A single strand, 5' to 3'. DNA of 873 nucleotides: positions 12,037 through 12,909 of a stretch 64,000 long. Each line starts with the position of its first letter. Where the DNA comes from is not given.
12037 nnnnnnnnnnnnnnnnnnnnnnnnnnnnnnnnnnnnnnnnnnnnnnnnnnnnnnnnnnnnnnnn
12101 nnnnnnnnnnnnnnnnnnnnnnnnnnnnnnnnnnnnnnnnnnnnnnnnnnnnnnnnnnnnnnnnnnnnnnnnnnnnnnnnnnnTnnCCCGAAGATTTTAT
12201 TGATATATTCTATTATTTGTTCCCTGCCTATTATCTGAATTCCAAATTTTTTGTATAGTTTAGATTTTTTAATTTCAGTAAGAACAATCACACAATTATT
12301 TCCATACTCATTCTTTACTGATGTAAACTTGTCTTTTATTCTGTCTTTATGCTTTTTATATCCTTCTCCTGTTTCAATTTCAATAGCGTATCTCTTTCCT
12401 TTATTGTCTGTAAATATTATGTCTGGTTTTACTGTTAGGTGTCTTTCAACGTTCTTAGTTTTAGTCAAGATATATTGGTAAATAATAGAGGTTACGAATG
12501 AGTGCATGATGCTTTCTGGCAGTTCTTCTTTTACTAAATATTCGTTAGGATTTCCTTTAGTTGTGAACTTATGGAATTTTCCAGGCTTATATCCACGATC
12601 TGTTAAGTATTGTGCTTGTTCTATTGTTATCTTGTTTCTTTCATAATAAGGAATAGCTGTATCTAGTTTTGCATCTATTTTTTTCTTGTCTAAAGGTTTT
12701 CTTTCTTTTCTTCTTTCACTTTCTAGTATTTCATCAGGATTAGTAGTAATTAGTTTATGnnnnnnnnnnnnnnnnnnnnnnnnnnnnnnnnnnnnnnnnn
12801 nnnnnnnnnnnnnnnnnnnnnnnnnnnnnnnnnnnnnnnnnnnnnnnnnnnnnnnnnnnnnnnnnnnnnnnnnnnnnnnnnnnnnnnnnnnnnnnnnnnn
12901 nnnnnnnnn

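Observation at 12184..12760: VirB4-type ATPase fused to a C-terminal PD-(D/E)XK (Hjc-like) nuclease-like domain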

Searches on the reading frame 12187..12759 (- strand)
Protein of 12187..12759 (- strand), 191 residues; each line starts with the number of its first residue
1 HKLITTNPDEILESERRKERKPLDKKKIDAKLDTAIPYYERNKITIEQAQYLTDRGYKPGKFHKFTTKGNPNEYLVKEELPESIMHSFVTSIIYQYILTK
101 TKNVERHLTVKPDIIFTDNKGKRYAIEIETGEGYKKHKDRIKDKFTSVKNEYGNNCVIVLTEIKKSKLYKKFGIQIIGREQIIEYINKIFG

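Call 6: search_protein_families(library=pfam, proteins=[window:12187-12759:-], max_evalue=1)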
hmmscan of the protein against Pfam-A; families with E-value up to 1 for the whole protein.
window:12187-12759:- (191 aa): 2 families
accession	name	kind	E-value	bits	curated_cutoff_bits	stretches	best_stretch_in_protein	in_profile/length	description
PF04019.17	DUF359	-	0.066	13.3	25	1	108-176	8-75/126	Protein of unknown function (DUF359)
PF14801.12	TrmI-like_N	-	0.11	12.9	24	1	116-140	11-35/50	TrmI-like N-terminal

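Call 7: search_protein_families(library=ncbifam, proteins=[window:12187-12759:-], max_evalue=1)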
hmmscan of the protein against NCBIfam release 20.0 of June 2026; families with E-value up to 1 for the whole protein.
window:12187-12759:- (191 aa): 1 family
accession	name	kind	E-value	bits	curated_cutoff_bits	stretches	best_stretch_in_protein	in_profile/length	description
TIGR00632.1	vsr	subfamily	0.067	13.5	97.85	1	77-145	20-80/119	DNA mismatch endonuclease Vsr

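Call 8: search_solved_structures(query=window:12187-12759:-, max_evalue=10, show_alignments=3)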
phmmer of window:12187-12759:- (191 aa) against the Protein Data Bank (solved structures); distinct sequences matched with E-value up to 10: 5.
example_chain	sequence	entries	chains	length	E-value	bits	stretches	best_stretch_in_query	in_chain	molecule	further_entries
30yu_Y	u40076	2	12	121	0.29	14.3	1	98-132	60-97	stopper protein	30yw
8p23_A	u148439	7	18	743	0.36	14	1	36-121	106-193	Anaerobic ribonucleoside-triphosphate reductase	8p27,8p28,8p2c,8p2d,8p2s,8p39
8znz_F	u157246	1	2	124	0.65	13.2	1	119-163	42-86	HB0038 Fab heavy chain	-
8gz3_N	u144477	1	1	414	0.7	13.1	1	119-165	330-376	Green Fluorescent Protein, Anti-Fab (kappa) nanobody[TP1170] chimera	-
3zkx_C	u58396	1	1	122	2.1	11.5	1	119-164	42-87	XA4815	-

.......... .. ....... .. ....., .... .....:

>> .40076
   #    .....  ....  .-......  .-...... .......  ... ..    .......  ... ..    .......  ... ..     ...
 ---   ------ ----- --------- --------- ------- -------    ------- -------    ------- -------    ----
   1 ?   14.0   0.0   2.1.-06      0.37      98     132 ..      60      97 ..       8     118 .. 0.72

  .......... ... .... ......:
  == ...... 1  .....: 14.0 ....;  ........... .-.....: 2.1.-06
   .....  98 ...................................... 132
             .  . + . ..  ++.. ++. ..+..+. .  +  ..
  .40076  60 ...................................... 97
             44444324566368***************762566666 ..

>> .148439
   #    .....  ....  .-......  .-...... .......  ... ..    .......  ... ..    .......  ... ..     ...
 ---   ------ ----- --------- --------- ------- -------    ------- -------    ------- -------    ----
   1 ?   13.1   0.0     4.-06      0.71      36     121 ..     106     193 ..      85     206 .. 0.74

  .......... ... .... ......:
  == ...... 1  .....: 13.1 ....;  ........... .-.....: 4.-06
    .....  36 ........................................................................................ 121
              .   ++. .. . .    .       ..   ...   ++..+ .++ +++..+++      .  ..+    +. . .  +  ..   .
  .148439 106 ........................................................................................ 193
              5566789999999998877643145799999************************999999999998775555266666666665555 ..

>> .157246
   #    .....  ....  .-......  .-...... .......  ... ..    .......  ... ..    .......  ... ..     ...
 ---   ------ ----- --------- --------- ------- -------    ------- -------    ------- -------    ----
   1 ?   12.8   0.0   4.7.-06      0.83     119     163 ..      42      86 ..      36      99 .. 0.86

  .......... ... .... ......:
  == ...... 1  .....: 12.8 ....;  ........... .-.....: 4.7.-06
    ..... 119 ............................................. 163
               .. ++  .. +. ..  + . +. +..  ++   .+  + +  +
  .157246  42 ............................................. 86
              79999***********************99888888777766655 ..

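Call 12: find_homologous_proteins(query=window:12187-12759:-, max_evalue=0.001)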
Query window:12187-12759:- (191 aa): 8 proteins with E <= 0.001 among 81 candidates.
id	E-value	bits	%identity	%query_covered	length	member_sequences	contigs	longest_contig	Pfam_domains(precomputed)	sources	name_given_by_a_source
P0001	1.6e-48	183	83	55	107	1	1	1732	-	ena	-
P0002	7.1e-34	135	47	99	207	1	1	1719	-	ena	-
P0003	2.0e-27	114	39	95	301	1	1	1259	-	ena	-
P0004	2.0e-20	92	36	94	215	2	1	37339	-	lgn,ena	-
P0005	1.9e-15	75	33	99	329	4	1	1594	PF19044.7,PF12846.14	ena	-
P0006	8.9e-15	73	35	91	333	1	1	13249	PF19044.7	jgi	-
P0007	6.3e-12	64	27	91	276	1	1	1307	-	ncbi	-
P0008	2.3e-11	62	37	70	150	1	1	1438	-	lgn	-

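Call 17: find_homologous_proteins(query=A1, max_evalue=0.001)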
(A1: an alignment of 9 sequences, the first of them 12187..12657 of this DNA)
Query A1 (9 sequences) (157 aa, profile of the alignment): 84 proteins with E <= 0.001 among 1452 candidates.
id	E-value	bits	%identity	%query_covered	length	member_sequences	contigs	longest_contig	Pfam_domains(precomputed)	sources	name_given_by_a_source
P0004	1.1e-59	219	36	90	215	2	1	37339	-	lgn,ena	-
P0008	1.2e-55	206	37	85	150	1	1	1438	-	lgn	-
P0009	3.6e-54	201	32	97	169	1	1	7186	-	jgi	-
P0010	5.6e-54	200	33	90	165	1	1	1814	-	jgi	jgi:hypothetical protein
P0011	8.5e-54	200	32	92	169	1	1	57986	-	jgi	jgi:hypothetical protein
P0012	1.3e-53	199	35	85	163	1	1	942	-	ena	-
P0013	1.6e-53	199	36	90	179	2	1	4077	-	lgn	-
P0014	5.9e-53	197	31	90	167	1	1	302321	-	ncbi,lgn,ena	-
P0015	1.2e-52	196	32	90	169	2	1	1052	-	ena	-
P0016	1.3e-52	196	36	90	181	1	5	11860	-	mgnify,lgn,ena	mgnify:CR=1 FL=1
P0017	4.3e-52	194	35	90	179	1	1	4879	-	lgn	-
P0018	1.1e-51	193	33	90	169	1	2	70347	-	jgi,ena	-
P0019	7.9e-51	190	32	90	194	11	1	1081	-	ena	-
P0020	1.8e-50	189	32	90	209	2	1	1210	-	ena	-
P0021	3.2e-50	188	32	90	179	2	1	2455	-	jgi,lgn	-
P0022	3.3e-50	188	33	90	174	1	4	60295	-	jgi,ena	-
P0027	1.4e-49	186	32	90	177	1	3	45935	-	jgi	jgi:hypothetical protein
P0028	1.1e-48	183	37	87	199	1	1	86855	-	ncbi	-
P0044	2.0e-41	159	33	96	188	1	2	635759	-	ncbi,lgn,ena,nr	ncbi:MAG: hypothetical protein KAT77_04360 [Nanoarchaeota archaeon]|nr:hypothetical protein [Nanoarc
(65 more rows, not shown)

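Call 18: find_encoding_contigs(protein=P0014, flank=8000, max_places=2)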
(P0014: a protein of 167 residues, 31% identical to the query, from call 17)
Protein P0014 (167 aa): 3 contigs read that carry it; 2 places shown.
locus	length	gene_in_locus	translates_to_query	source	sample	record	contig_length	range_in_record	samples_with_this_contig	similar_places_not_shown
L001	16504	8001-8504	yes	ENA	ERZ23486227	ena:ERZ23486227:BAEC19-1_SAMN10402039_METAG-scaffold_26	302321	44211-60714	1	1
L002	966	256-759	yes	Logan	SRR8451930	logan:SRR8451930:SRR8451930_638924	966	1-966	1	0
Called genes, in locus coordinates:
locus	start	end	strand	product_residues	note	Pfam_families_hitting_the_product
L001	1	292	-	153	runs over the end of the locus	-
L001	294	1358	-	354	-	-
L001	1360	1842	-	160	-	-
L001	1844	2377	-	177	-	-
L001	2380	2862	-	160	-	PF04214:DUF411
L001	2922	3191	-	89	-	-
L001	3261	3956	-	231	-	-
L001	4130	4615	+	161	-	PF24034:DUF7343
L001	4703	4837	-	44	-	-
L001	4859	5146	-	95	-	-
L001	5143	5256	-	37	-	-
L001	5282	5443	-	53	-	-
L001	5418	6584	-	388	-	PF25390:WD40_RLD, PF00415:RCC1 (faint), PF13540:RCC1_2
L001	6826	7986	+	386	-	PF00589:Phage_integrase (weak)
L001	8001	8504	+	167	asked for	-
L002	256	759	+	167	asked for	-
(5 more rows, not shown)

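Call 19: find_encoding_contigs(protein=P0044, flank=8000, max_places=2)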
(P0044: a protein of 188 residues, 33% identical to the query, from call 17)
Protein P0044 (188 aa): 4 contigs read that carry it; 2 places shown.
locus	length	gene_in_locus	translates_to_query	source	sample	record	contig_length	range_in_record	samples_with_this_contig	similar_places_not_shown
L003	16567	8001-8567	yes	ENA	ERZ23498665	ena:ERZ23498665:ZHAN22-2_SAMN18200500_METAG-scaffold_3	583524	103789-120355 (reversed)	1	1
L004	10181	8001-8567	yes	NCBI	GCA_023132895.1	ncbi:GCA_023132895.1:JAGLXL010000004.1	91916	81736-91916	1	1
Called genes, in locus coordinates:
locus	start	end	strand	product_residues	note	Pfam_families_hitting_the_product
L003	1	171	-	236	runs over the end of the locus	PF00254:FKBP_C, PF22199:FKBP26_IF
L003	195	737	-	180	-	PF00406:ADK, PF02224:Cytidylate_kin (weak), PF07931:CPT (faint), PF13189:Cytidylate_kin2, PF13207:AAA_17, PF13238:AAA_18, PF01202:SKI (faint), PF02224:Cytidylate_kin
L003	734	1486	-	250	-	PF00590:TP_methylase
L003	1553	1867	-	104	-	-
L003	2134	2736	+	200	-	-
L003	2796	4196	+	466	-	PF04055:Radical_SAM, PF13186:SPASM (weak)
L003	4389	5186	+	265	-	PF01734:Patatin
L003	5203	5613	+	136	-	-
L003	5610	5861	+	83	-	-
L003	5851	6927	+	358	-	PF07143:AttH, PF17186:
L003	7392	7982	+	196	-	PF00589:Phage_integrase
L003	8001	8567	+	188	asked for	-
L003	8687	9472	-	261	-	PF00589:Phage_integrase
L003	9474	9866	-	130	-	-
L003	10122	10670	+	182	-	PF01909:NTP_transf_2, PF18765:Polbeta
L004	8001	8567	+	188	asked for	-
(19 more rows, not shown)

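Call 20: find_encoding_contigs(protein=P0004, flank=8000, max_places=2)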
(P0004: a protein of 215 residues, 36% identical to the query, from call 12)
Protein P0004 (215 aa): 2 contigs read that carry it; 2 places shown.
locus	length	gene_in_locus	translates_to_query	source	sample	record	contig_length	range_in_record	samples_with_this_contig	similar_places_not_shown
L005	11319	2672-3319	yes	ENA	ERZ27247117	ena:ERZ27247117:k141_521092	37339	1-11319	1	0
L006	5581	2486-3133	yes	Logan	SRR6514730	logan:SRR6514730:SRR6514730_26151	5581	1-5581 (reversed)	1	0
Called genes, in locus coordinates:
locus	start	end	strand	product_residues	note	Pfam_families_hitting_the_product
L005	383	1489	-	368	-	PF00413:Peptidase_M10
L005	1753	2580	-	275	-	-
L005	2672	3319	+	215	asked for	-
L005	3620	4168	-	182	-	PF01936:NYN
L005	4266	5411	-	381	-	-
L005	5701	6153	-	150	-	-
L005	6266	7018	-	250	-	PF01978:TrmB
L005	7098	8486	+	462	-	PF02310:B12-binding, PF04055:Radical_SAM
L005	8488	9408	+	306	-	PF02445:NadA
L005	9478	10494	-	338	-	PF01761:DHQ_synthase, PF24621:DHQS_C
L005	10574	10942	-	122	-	-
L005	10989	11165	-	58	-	-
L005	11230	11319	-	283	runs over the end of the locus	PF02661:Fic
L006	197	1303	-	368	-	PF00413:Peptidase_M10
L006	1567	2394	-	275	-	-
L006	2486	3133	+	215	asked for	-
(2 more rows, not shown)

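Call 26: search_protein_representatives(alignment_id=A1)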
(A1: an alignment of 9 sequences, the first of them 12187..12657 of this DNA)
Query: 9 sequences, 154 profile positions. Proteins with E-value up to 0.001 (for the whole library): 747; up to 1e-10: 545; up to 1e-30: 164. The best 150 are listed.
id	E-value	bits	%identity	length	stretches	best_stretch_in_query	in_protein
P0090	3.1e-49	183.1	-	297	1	1-152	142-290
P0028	3.4e-49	183.0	-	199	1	1-154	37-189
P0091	6.2e-48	178.9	-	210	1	1-152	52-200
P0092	1.2e-47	178.0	-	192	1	1-152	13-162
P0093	6.9e-47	175.5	-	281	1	1-153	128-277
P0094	1.1e-46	174.9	-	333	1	1-153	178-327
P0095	6.5e-46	172.3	-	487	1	2-153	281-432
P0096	1.9e-45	170.8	-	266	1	2-152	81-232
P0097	5.7e-45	169.3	-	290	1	2-151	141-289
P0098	7.6e-45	168.9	-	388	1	2-153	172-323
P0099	1.1e-44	168.3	-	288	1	2-152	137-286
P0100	2.6e-44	167.1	-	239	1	2-153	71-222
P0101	8.1e-44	165.5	-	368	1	2-153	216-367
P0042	1.0e-43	165.2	-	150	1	5-153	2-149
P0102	1.1e-43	165.0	-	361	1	2-152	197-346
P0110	4.4e-42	159.9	-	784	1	4-153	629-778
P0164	4.2e-36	140.5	-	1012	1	1-153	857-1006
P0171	8.5e-36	139.5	-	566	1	2-152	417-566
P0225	7.4e-32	126.7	-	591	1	2-151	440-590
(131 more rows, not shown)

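Call 27: predict_structure(alignment_id=A2)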
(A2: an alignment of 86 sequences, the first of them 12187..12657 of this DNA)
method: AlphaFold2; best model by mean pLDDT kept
length: 157 residues; sequences in the alignment: 86
mean_pLDDT: 94.3   pTM: 0.88
mean pLDDT of the five models: 94.3, 93.8, 93.6, 92.5, 92.4
residues with pLDDT >= 90: 138; 70-90: 18; 50-70: 1; < 50: 0
segments of 3 or more residues with pLDDT < 50: none
pLDDT, mean of each block of 10 residues (from residue 1): 90 97 95 92 92 96 97 92 98 92 91 95 95 94 96 97
secondary structure, 60 per line:
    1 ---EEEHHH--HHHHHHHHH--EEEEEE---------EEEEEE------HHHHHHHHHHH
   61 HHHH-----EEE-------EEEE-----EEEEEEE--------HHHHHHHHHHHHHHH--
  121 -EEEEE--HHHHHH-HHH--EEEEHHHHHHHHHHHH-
elements in order: E4-6 H12-20 E23-28 E38-43 H50-64 E70-72 E80-83 E89-95 H104-118 E122-126 H129-134 E141-144 H145-156

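Call 31: fold_search(model_id=the predicted structure, library=pdb)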
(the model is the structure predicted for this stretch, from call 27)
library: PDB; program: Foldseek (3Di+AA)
matches with E <= 10: 598; with E <= 0.001: 2
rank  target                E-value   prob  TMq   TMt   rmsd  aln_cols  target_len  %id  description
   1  2vld_A                3.2e-04  0.99  0.35  0.26  17.7       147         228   18  crystal structure of a repair endonuclease from Pyrococcus abyssi (released 2009-05-19)
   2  2vld_B                5.3e-04  0.96  0.31  0.24  17.3       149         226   17  crystal structure of a repair endonuclease from Pyrococcus abyssi (released 2009-05-19)
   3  5gke_A                1.2e-03  0.97  0.35  0.26  16.0       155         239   12  Structure of EndoMS-dsDNA1 complex (released 2016-11-02)
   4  5gkj_B                1.6e-03  0.96  0.35  0.26  16.7       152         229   12  Structure of EndoMS in apo form (released 2016-11-02)
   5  5gkj_A                2.7e-03  0.89  0.32  0.25  17.8       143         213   10  Structure of EndoMS in apo form (released 2016-11-02)
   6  2ph7_A                1.2e-02  0.63  0.34  0.27  11.0       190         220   13  Crystal structure of AF2093 from Archaeoglobus fulgidus (released 2007-05-08)
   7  6xl1_A                1.3e-02  0.99  0.46  0.22   5.4       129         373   17  crystal structure of cA4-activated Card1(D294N) (released 2020-12-30)
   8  7tcb_B                1.5e-02  0.85  0.40  0.37   9.7       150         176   11  Crystal Structure of the YaeQ Family Protein VPA0551 from Vibrio parahaemolyticus (released 2022-01-05)
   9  7tcb_C                1.9e-02  0.91  0.40  0.37   8.8       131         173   12  Crystal Structure of the YaeQ Family Protein VPA0551 from Vibrio parahaemolyticus (released 2022-01-05)
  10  8q3z_A                3.0e-02  0.82  0.37  0.16   9.7       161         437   11  Crystal structure of cA4-bound Can2 from Thermoanaerobacter brockii (released 2023-11-22)
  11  3c0u_A                3.6e-02  0.69  0.37  0.34   9.3       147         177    7  Crystal structure of E.coli yaeQ protein (released 2008-01-29)
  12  8q41_B                6.5e-02  0.69  0.37  0.17   9.7       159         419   11  Crystal structure of Can2 (E341A) bound to cA4 and TTTAAA ssDNA (released 2023-11-22)
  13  8q43_A                8.9e-02  0.51  0.39  0.19  10.9       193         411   12  Crystal structure of cA4-bound Can2 (E341A) in complex with oligo-C DNA (released 2023-11-22)
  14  8q43_B                8.9e-02  0.44  0.37  0.17  11.4       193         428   12  Crystal structure of cA4-bound Can2 (E341A) in complex with oligo-C DNA (released 2023-11-22)
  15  8q44_B                1.0e-01  0.54  0.39  0.17  10.6       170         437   12  Crystal structure of cA4-bound Can2 (E364R) in complex with oligo-T DNA (released 2023-11-22)
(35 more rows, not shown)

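Call 32: fold_search(model_id=the predicted structure, library=viral)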
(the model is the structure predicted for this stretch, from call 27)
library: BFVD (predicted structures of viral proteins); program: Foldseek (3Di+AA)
matches with E <= 10: 666; with E <= 0.001: 2
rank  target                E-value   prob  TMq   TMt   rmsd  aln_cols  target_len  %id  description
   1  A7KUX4                1.8e-04  1.00  0.57  0.35   6.3       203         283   13  (no name in the UniProt tables at hand)
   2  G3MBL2                9.5e-04  1.00  0.48  0.32   7.2       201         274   11  Gp146 [Bacillus phage G]
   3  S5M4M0                1.0e-03  1.00  0.50  0.33   7.6       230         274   13  Uncharacterized protein [Bacillus phage JL]
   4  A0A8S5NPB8            8.1e-03  0.82  0.35  0.21  13.0       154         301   16  Restriction endonuclease [Siphoviridae sp. ctGMq5]
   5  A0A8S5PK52            8.6e-03  0.90  0.35  0.25  10.2       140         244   11  Restriction endonuclease [Siphoviridae sp. ctXBp18]
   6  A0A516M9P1            9.2e-03  0.77  0.30  0.38  14.3       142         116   14  (no name in the UniProt tables at hand)
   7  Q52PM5                9.8e-03  0.87  0.29  0.36  11.7       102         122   18  Possible NADH dehydrogenase subunit [Xanthomonas phage Xp15]
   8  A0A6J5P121            1.1e-02  0.77  0.35  0.31   8.7       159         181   16  Endonuclease I [uncultured Caudovirales phage]
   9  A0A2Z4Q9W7            1.3e-02  0.90  0.43  0.32  15.2       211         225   12  (no name in the UniProt tables at hand)
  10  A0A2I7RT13            1.7e-02  0.92  0.30  0.36   5.6        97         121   18  (no name in the UniProt tables at hand)
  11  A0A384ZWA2            1.8e-02  0.80  0.30  0.32  14.3       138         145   12  Putative MmcB-like DNA repair protein [Dickeya phage vB_DsoM_JA13]
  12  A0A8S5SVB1            2.4e-02  0.94  0.39  0.16   7.1       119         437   16  Uncharacterized protein [Siphoviridae sp. ctqPo10]
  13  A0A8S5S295            3.0e-02  0.41  0.29  0.13   9.5       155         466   15  Uncharacterized protein [Siphoviridae sp. ctCIv11]
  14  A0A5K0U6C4            3.2e-02  0.77  0.36  0.12   7.2       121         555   20  Uncharacterized protein [Yasminevirus sp. GU-2018]
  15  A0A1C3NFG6            3.6e-02  0.95  0.37  0.23   4.0        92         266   16  (no name in the UniProt tables at hand)
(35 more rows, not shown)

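Call 33: search_solved_structures(query=A2, max_evalue=10, show_alignments=4)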
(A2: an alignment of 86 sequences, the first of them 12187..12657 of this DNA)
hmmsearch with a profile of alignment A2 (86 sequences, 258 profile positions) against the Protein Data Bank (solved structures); distinct sequences matched with E-value up to 10: 0.

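Call 34: search_protein_families(library=pfam, alignment_id=A2, max_evalue=0.1)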
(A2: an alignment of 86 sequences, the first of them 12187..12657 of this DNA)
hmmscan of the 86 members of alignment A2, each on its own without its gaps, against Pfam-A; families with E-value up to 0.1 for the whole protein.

A. member 1, window:12187-12657:- (157 aa): 3 families
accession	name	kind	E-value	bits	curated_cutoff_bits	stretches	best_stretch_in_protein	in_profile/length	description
PF04019.17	DUF359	-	0.051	13.6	25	1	74-142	8-75/126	Protein of unknown function (DUF359)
PF20713.2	DUF6826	-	0.062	14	26.6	0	58-96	21-57/91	Domain of unknown function (DUF6826)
PF14801.12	TrmI-like_N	-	0.076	13.4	24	0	82-106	11-35/50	TrmI-like N-terminal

B. families by the number of members that match (of 86 scanned): 66 families (the first 25 are shown)
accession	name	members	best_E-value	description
PF06054.18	CoiA_nuc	32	0.00024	Competence protein CoiA, nuclease-like domain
PF14201.11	DUF4318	26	0.00072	Domain of unknown function (DUF4318)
PF18059.6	Csd3_N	18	0.0003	Csd3 N-terminal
PF18743.7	AHJR-like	12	0.0072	REase_AHJR-like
PF10543.14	ORF6N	8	0.0052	ORF6N domain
PF21237.2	Pus10_N_euk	6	0.0079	Eukaryotic Pus10, N-terminal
PF13588.12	HSDR_N_2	5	0.031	Type I restriction enzyme R protein N terminus (HSDR_N)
PF02362.26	B3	4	0.022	B3 DNA binding domain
PF18154.6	pPIWI_RE_REase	3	0.012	REase associating with pPIWI_RE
PF19044.6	P-loop_TraG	2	2.7e-16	TraG P-loop domain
PF02796.21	HTH_7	2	0.026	Helix-turn-helix domain of resolvase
PF04256.18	DUF434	2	0.04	Protein of unknown function (DUF434)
PF20713.2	DUF6826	2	0.053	Domain of unknown function (DUF6826)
PF09662.15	Phenyl_P_gamma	2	0.073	Phenylphosphate carboxylase gamma subunit (Phenyl_P_gamma)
PF12846.13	AAA_10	1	4.1e-08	AAA-like domain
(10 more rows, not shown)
